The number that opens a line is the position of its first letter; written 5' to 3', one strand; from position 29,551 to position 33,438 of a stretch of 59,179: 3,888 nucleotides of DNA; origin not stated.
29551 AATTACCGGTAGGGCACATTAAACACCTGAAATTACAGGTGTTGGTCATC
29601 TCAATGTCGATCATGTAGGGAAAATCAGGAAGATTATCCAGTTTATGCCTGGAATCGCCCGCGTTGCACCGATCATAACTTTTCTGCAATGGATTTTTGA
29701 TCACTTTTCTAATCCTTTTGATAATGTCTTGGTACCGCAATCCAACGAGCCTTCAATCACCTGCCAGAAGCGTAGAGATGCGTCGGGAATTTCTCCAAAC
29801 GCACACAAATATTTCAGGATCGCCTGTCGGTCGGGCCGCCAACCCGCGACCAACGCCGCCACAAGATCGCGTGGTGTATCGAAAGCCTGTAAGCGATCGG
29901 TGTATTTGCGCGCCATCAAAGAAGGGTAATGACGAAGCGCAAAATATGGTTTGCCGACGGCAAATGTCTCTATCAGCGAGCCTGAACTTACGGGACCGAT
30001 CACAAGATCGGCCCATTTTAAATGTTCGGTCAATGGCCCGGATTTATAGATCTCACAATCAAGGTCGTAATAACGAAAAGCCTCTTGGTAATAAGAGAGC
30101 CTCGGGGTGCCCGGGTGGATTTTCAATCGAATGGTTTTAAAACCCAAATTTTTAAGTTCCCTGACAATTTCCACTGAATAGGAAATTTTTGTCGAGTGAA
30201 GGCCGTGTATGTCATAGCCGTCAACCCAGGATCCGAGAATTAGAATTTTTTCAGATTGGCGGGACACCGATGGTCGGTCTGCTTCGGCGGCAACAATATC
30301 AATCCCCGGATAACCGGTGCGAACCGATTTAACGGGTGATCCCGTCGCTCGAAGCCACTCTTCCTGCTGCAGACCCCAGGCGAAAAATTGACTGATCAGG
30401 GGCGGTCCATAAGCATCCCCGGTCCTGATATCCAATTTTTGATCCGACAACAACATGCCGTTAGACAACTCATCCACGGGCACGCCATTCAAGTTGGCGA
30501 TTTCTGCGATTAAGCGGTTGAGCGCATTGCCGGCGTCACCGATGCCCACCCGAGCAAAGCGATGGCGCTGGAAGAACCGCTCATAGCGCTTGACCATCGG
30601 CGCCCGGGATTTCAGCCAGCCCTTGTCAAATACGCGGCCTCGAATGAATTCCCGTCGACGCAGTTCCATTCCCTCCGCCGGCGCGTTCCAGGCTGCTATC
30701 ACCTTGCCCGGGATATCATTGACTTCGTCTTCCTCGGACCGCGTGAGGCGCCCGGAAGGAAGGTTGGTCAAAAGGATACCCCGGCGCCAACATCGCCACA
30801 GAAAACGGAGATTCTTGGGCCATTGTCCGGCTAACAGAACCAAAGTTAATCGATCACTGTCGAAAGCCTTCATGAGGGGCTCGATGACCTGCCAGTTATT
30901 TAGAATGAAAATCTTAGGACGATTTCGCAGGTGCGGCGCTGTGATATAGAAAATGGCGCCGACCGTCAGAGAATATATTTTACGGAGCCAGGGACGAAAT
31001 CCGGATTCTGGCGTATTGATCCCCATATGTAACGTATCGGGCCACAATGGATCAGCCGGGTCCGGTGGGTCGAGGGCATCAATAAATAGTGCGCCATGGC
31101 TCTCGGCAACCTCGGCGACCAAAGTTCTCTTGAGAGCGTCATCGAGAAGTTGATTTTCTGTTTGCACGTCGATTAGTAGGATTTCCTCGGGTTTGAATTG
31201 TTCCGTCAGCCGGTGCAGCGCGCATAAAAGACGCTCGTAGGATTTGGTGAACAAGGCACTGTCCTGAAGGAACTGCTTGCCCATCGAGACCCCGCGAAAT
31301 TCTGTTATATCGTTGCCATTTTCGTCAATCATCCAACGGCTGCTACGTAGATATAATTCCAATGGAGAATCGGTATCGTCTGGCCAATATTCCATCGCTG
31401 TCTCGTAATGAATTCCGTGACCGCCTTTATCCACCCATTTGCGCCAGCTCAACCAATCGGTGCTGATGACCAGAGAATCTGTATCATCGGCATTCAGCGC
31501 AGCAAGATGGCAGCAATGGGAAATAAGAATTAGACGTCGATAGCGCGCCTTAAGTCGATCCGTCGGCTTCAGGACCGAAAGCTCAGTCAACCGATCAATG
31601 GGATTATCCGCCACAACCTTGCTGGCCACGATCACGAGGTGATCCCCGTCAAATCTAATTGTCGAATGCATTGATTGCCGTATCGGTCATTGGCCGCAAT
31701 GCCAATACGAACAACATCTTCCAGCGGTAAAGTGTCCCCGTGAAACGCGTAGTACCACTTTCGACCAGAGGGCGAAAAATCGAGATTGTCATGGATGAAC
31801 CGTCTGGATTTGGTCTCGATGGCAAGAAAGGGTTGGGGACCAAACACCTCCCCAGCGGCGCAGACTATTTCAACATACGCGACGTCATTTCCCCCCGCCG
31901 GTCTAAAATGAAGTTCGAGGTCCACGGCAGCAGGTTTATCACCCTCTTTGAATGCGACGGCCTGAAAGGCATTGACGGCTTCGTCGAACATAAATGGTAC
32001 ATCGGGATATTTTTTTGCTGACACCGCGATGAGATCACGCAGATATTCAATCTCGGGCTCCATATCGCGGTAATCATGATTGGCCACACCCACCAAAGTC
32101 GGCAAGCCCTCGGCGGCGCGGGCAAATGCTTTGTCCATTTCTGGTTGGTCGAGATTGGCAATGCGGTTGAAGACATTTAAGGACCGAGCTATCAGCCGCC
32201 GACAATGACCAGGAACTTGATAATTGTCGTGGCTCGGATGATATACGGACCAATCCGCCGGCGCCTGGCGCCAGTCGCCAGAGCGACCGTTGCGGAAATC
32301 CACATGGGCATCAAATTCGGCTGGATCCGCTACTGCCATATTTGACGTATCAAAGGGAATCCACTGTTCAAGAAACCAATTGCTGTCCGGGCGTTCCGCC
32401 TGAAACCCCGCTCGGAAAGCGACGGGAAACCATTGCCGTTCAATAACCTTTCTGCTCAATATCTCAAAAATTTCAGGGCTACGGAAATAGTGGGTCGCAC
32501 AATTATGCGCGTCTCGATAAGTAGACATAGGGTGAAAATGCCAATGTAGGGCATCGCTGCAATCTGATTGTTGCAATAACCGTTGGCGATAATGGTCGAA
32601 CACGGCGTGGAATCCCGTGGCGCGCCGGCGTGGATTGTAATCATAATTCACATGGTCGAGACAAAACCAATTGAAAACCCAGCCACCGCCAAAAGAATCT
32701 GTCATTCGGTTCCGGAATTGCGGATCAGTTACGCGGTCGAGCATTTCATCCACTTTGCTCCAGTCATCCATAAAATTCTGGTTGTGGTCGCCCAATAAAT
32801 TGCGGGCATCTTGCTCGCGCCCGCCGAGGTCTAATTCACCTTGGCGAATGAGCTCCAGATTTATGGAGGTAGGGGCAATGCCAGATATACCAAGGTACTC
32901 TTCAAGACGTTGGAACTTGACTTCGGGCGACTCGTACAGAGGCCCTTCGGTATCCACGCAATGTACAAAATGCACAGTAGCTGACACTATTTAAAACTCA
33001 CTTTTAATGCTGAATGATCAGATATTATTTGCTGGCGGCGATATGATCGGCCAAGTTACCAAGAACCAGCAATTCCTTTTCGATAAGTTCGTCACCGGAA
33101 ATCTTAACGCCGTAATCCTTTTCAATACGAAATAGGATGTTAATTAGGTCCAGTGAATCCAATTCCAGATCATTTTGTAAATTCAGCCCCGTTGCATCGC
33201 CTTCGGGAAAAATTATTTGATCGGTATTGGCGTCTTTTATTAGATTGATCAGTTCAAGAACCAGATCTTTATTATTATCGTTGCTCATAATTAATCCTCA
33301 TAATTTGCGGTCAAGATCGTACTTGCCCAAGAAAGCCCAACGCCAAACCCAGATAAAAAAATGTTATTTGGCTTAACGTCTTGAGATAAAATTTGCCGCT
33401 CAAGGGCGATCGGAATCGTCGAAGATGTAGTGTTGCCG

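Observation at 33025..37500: ACP / KAS-III / HMG-synthase / MaoC / AAC(3)-type acyltransferase cassette wired into a nonulosonic-acid operon: candidate undescribed acyl-decoration pathway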

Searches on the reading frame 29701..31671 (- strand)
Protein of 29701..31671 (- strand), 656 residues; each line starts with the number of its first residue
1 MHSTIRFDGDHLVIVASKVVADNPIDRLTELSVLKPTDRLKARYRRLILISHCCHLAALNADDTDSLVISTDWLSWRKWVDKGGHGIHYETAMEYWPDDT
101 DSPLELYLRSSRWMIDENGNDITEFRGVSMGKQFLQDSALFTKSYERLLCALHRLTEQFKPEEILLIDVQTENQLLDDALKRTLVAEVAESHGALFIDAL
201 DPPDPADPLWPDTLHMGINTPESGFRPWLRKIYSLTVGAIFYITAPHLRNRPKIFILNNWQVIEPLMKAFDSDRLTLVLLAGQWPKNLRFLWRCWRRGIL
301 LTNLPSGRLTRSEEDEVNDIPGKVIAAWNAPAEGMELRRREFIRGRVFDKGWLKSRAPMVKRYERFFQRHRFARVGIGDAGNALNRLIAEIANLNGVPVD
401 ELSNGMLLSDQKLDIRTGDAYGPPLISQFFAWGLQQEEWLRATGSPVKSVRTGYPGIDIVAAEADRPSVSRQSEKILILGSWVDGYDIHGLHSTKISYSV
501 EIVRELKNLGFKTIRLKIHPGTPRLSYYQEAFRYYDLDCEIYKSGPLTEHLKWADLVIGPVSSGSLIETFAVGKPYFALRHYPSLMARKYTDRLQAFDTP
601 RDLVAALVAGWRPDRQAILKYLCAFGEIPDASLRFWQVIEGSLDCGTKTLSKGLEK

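Call 3: search_protein_families(library=pfam, proteins=[window:29701-31671:-], max_evalue=0.01)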
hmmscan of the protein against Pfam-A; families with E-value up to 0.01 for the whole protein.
window:29701-31671:- (656 aa): 0 families

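Call 6: search_protein_families(library=ncbifam, proteins=[window:29701-31671:-], max_evalue=0.01)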
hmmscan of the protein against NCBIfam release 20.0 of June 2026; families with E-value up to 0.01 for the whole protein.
window:29701-31671:- (656 aa): 0 families

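Call 48: search_protein_families(library=pfam, proteins=[window:29701-31671:-], max_evalue=10)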
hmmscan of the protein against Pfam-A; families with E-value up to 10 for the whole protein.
window:29701-31671:- (656 aa): 2 families
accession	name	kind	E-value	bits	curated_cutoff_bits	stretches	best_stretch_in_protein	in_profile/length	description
PF13472.12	Lipase_GDSL_2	-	0.057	14.3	32.9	1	182-216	132-171/178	GDSL-like Lipase/Acylhydrolase family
PF03588.20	Leu_Phe_trans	-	0.16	11.9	22.7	1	127-177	114-163/171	Leucyl/phenylalanyl-tRNA protein transferase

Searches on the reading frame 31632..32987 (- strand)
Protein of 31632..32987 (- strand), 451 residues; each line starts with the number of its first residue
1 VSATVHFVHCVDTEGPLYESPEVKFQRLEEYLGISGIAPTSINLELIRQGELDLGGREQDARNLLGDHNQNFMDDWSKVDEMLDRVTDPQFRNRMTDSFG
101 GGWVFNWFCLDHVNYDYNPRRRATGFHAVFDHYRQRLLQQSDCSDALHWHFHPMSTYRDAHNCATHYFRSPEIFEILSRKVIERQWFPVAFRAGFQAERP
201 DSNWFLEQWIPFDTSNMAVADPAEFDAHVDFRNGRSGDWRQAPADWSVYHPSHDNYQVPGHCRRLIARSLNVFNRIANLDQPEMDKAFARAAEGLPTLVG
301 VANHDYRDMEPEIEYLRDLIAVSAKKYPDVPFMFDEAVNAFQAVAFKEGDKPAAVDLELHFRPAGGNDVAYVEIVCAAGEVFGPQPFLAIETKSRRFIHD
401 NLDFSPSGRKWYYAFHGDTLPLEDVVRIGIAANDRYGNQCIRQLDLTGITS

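Call 3: search_protein_families(library=pfam, proteins=[window:31632-32987:-], max_evalue=0.01)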
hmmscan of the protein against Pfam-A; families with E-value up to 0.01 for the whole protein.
window:31632-32987:- (451 aa): 0 families

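Call 6: search_protein_families(library=ncbifam, proteins=[window:31632-32987:-], max_evalue=0.01)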
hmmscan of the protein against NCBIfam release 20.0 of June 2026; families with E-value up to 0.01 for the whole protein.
window:31632-32987:- (451 aa): 0 families

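Call 48: search_protein_families(library=pfam, proteins=[window:31632-32987:-], max_evalue=10)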
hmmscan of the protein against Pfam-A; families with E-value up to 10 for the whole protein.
window:31632-32987:- (451 aa): 0 families

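Call 60: predict_structure(protein=window:31632-32987:-)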
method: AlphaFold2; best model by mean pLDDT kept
length: 451 residues; sequences in the alignment: 1
mean_pLDDT: 40.9   pTM: 0.26
mean pLDDT of the five models: 40.9, 34.5, 31.2, 30.4, 29.8
residues with pLDDT >= 90: 0; 70-90: 11; 50-70: 90; < 50: 350
segments of 3 or more residues with pLDDT < 50: 1-21, 31-36, 38-355
pLDDT, mean of each block of 10 residues (from residue 1): 30 40 52 45 33 36 36 36 36 34 35 33 35 36 32 31 35 33 32 32 33 26 30 29 24 27 35 37 40 36 40 45 45 39 36 48 54 57 63 70 60 62 69 56 65 51
secondary structure, 60 per line:
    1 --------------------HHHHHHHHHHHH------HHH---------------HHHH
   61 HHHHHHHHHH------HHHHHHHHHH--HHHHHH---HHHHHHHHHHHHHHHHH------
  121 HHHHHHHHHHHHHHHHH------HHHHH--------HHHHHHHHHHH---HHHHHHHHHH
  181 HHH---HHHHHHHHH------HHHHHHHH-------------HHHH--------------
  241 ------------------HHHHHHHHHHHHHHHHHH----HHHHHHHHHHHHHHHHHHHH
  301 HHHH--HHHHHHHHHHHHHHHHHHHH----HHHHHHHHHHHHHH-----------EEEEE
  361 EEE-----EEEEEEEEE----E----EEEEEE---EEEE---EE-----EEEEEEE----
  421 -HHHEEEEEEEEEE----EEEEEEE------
elements in order: H21-32 H57-70 H77-86 H89-94 H98-114 H121-137 H144-148 H157-167 H171-183 H187-195 H202-209 H223-226 H259-276 H281-304 H307-326 H331-344 E356-363 E369-377 E387-392 E396-399 E410-416 E425-434 E439-445
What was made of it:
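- Tried and rejected: The single-sequence AF2 model of the 451-aa downstream protein was unusable (pLDDT 41, call 60).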

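Call 63: search_protein_representatives(protein=window:31632-32987:-)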
Query: 451 residues. Proteins with E-value up to 0.001 (for the whole library): 751; up to 1e-10: 443; up to 1e-30: 141. The best 150 are listed.
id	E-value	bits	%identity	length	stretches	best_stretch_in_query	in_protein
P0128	4.4e-155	533.5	50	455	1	4-448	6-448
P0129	1.9e-137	475.4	48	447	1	3-444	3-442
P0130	9.9e-134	463.1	47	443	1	5-443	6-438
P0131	4.0e-127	441.3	46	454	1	6-448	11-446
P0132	1.3e-124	433.0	50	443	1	3-447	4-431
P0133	2.4e-112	392.6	43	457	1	2-441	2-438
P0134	2.6e-110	385.9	43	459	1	4-437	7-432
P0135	1.2e-109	383.7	42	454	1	3-437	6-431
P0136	1.8e-109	383.1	41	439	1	2-444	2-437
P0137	2.8e-109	382.5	43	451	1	6-450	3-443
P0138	1.2e-106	373.8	40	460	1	3-446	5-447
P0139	1.5e-106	373.5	41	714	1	3-446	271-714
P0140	4.3e-106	371.9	41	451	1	4-448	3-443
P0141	5.3e-103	361.8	41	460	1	3-437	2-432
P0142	9.5e-100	351.0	40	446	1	5-446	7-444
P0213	1.7e-44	168.8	38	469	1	96-359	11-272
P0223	4.9e-42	160.7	41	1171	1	116-345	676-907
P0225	8.2e-42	160.0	36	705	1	74-440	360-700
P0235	8.9e-39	150.0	34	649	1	69-341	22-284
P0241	4.8e-37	144.3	29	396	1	73-447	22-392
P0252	4.6e-35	137.8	33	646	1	68-340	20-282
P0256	4.3e-34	134.6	29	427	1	73-444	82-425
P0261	2.7e-32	128.6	31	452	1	74-437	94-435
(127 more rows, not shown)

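Call 64: search_protein_families(library=pfam, proteins=[P0139, P0223, P0225, P0235, P0252, P0241, P0256, P0261, P0128, P0213], max_evalue=0.01)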
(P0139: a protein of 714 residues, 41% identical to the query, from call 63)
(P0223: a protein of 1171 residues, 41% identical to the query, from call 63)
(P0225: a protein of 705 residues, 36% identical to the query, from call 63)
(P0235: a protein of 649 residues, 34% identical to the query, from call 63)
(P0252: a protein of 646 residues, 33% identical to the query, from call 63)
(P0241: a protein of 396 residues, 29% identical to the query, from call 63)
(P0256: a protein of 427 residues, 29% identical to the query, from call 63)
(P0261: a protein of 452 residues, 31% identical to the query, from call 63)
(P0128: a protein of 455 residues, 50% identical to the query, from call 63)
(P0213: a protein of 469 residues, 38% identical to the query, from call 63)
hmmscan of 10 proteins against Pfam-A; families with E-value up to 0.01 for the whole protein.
P0139 (714 aa): 5 families
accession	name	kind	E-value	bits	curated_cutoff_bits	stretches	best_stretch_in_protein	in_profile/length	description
PF08241.18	Methyltransf_11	-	9.8e-14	52.2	21.2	1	46-135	1-95/95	Methyltransferase domain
PF13649.12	Methyltransf_25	-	1.4e-09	38.9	27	1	46-131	2-97/97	Methyltransferase domain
PF08242.18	Methyltransf_12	-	1.2e-08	35.9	30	1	46-132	1-97/98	Methyltransferase domain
PF13847.12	Methyltransf_31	-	1.7e-08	34.7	27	1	41-139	3-113/145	Methyltransferase domain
PF13489.12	Methyltransf_23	-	0.00024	21.3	27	1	39-184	20-163/164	Methyltransferase domain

P0223 (1171 aa): 1 family
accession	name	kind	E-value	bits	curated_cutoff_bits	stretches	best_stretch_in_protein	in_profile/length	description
PF00571.33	CBS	-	0.00032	21.4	24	0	1098-1146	1-49/57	CBS domain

P0225 (705 aa): 1 family
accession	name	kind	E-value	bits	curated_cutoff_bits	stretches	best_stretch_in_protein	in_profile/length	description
PF00551.24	Formyl_trans_N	-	2e-05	24.9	26.1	1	99-220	42-165/181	Formyl transferase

P0235 (649 aa): 5 families
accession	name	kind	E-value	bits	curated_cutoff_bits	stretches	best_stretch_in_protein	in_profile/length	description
PF13847.12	Methyltransf_31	-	3.7e-12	46.6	27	1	438-538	3-109/145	Methyltransferase domain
PF13649.12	Methyltransf_25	-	6.8e-07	30.3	27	1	442-520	1-81/97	Methyltransferase domain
PF08242.18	Methyltransf_12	-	9.9e-07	29.9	30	1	443-520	1-82/98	Methyltransferase domain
PF13489.12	Methyltransf_23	-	9.6e-06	25.9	27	1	438-584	22-161/164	Methyltransferase domain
PF08241.18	Methyltransf_11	-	4.5e-05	24.5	21.2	1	443-526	1-83/95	Methyltransferase domain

P0252 (646 aa): 0 families

P0241 (396 aa): 0 families

P0256 (427 aa): 0 families

P0261 (452 aa): 0 families

P0128 (455 aa): 1 family
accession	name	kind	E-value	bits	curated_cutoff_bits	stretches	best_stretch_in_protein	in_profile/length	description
PF17515.7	CPV_Polyhedrin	-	0.0084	16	27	0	239-332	131-225/241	Cypovirus polyhedrin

P0213 (469 aa): 0 families

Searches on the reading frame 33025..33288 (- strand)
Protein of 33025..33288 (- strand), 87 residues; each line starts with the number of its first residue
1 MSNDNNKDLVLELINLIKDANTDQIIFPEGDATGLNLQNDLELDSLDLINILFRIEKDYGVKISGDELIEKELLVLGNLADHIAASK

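Call 3: search_protein_families(library=pfam, proteins=[window:33025-33288:-], max_evalue=0.01)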
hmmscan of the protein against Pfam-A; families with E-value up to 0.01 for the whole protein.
window:33025-33288:- (87 aa): 1 family
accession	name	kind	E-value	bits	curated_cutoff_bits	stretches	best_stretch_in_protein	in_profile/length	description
PF00550.31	PP-binding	-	1.6e-06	28.7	20.8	1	37-83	24-67/67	Phosphopantetheine attachment site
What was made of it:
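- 33025..33288 (-): Stand-alone acyl carrier protein, 2 nt downstream of KAS III. PF00550, 28.7 bits against a cut-off of 20.8 (call 3).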

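Call 6: search_protein_families(library=ncbifam, proteins=[window:33025-33288:-], max_evalue=0.01)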
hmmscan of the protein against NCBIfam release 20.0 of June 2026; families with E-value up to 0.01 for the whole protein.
window:33025-33288:- (87 aa): 14 families
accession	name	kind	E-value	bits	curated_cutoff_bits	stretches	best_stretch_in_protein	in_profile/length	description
NF005798.0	PRK07639.1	equivalog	1.1e-06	29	100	1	35-84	30-79/91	petrobactin biosynthesis protein AsbD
NF002148.0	PRK00982.1-2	subfamily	1.6e-06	27.8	71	1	36-68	29-61/79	acyl carrier protein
NF002150.0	PRK00982.1-4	subfamily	1.8e-06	28.1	66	1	35-84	29-76/80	acyl carrier protein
TIGR00517.1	acyl_carrier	equivalog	3.6e-06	26.8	70.45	1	37-83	29-73/77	acyl carrier protein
TIGR04069.1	ocin_ACP_rel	hypoth_equivalog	8.2e-06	26.2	70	1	37-82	31-76/77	peptide maturation system acyl carrier-related protein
NF005079.0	PRK06508.1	equivalog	9.2e-06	26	83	1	12-66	10-58/93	acyl carrier protein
NF002147.0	PRK00982.1-1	equivalog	2.4e-05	24.1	84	1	37-84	33-78/83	acyl carrier protein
NF006617.0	PRK09184.1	subfamily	2.8e-05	24.1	70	1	10-87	15-94/96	phosphopantetheine-binding protein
NF009104.0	PRK12449.1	equivalog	4.3e-05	23.4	70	1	9-84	6-76/80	acyl carrier protein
NF058660.1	cispen_ACP_AmcB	equivalog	5.3e-05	23.3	80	1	36-84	28-76/80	cispentacin biosynthesis acyl carrier protein AmcB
NF040636.1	AcpM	exception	9.9e-05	22.3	146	1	37-69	31-63/93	meromycolate extension acyl carrier protein AcpM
NF002151.0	PRK00982.1-5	equivalog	0.00048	20.2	92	1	36-67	28-59/78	acyl carrier protein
NF003757.0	PRK05350.1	equivalog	0.00049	20.2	65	1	35-67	30-62/83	acyl carrier protein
NF006031.0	PRK08172.1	equivalog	0.0017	19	76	1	36-69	29-62/82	acyl carrier protein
